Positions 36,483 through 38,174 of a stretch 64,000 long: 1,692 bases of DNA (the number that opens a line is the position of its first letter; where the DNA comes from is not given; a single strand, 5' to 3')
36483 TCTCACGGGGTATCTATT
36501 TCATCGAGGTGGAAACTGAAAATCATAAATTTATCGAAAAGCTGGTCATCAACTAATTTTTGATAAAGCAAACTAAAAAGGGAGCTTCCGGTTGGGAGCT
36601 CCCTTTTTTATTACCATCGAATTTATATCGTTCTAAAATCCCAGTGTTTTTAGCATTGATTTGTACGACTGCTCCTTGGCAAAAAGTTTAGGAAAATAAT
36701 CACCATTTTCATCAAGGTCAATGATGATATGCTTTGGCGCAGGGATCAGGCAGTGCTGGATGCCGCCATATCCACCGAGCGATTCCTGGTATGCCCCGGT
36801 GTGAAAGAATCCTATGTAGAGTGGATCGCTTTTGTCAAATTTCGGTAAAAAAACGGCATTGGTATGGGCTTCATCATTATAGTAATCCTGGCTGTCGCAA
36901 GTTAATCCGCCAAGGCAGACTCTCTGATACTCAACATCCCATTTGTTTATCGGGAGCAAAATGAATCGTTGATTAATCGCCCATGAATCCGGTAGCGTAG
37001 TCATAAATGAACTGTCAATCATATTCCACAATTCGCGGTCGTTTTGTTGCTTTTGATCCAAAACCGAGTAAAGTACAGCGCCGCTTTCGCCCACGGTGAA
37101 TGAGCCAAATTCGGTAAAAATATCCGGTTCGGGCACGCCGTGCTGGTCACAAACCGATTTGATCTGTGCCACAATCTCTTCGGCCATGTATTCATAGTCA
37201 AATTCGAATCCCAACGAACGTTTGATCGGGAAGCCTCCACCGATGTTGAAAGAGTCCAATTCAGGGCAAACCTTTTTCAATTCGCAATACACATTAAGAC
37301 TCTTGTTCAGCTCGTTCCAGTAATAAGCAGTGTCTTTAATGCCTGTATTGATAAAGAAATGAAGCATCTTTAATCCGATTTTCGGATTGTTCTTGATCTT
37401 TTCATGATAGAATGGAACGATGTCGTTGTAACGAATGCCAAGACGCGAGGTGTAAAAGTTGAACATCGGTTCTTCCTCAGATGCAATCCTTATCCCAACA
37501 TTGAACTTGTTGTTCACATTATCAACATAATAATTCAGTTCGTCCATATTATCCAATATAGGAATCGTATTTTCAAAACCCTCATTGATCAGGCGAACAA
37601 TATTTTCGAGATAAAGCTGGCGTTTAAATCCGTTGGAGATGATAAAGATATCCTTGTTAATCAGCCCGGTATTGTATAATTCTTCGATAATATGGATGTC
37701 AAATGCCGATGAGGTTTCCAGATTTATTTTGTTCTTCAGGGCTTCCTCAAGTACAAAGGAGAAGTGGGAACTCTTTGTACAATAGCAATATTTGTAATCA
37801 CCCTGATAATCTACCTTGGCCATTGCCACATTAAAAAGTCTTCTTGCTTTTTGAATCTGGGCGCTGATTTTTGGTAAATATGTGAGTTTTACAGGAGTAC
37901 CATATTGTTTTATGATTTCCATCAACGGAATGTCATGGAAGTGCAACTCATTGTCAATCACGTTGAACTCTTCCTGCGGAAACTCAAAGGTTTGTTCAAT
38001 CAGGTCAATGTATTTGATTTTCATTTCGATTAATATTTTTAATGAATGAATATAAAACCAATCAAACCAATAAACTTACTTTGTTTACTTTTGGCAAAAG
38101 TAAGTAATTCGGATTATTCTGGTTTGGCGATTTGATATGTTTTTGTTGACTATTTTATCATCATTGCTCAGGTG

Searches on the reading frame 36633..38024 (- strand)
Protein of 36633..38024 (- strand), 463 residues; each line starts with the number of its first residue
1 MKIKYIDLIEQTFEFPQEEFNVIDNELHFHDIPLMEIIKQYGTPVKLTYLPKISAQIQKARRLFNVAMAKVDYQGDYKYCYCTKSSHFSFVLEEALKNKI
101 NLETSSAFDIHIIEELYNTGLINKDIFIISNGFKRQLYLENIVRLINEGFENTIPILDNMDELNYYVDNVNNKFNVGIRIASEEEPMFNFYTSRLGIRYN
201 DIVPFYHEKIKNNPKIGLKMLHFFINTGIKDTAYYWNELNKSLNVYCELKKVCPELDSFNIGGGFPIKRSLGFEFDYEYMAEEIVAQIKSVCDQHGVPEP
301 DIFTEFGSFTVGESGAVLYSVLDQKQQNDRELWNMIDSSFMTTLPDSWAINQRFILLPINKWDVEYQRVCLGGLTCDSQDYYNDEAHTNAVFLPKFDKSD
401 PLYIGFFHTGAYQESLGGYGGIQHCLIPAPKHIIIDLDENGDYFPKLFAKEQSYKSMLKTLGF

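Call 10: find_encoding_contigs(protein=window:36633-38024:-, flank=10000, max_places=1)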
Protein window:36633-38024:- (463 aa): 7 contigs read that carry it; 1 place shown.
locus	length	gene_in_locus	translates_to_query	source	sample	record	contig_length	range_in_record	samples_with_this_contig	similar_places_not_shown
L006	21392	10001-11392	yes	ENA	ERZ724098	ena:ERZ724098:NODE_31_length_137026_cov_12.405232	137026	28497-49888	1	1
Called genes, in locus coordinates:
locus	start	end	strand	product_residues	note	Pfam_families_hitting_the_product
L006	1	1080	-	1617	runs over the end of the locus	PF16586:DUF5060, PF00801:PKD, PF18911:PKD_4, PF00801:PKD, PF18911:PKD_4, PF00801:PKD, PF18911:PKD_4, PF00801:PKD, +9 more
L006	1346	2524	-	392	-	PF00155:Aminotran_1_2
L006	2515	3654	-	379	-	PF13506:Glyco_transf_21, PF00535:Glycos_transf_2, PF13641:Glyco_tranf_2_3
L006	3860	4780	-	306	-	-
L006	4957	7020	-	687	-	PF13432:TPR_16 (faint), PF14938:SNAP (weak), PF17874:TPR_MalT (faint), PF00515:TPR_1 (faint), PF07719:TPR_2 (faint), PF13424:TPR_12, PF00512:HisKA, PF02518:HATPase_c, +4 more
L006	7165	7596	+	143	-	PF00436:SSB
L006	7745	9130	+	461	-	PF01595:CNNM, PF00571:CBS, PF03471:CorC_HlyC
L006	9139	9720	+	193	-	PF25593:GldD_lipo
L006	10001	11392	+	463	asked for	PF02784:Orn_Arg_deC_N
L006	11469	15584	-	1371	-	PF08126:Propeptide_C25, PF01364:Peptidase_C25, PF20009:GEVED, PF18370:RGI_lyase (faint), PF13620:CarboxypepD_reg, PF18962:Por_Secre_tail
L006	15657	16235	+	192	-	PF04073:tRNA_edit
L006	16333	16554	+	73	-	-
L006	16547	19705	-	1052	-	PF00801:PKD (weak), PF18911:PKD_4 (weak), PF18962:Por_Secre_tail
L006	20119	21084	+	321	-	PF02541:Ppx-GppA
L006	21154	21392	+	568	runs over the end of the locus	PF24981:Beta-prop_ATRN-LZTR1, PF24681:Kelch_KLHDC2_KLHL20_DRC7, PF25210:Kelch_FKB95, PF01344:Kelch_1, PF13415:Beta-prop_FBX42, PF01344:Kelch_1, PF13964:Beta-prop_Calicin, PF25210:Kelch_FKB95, +11 more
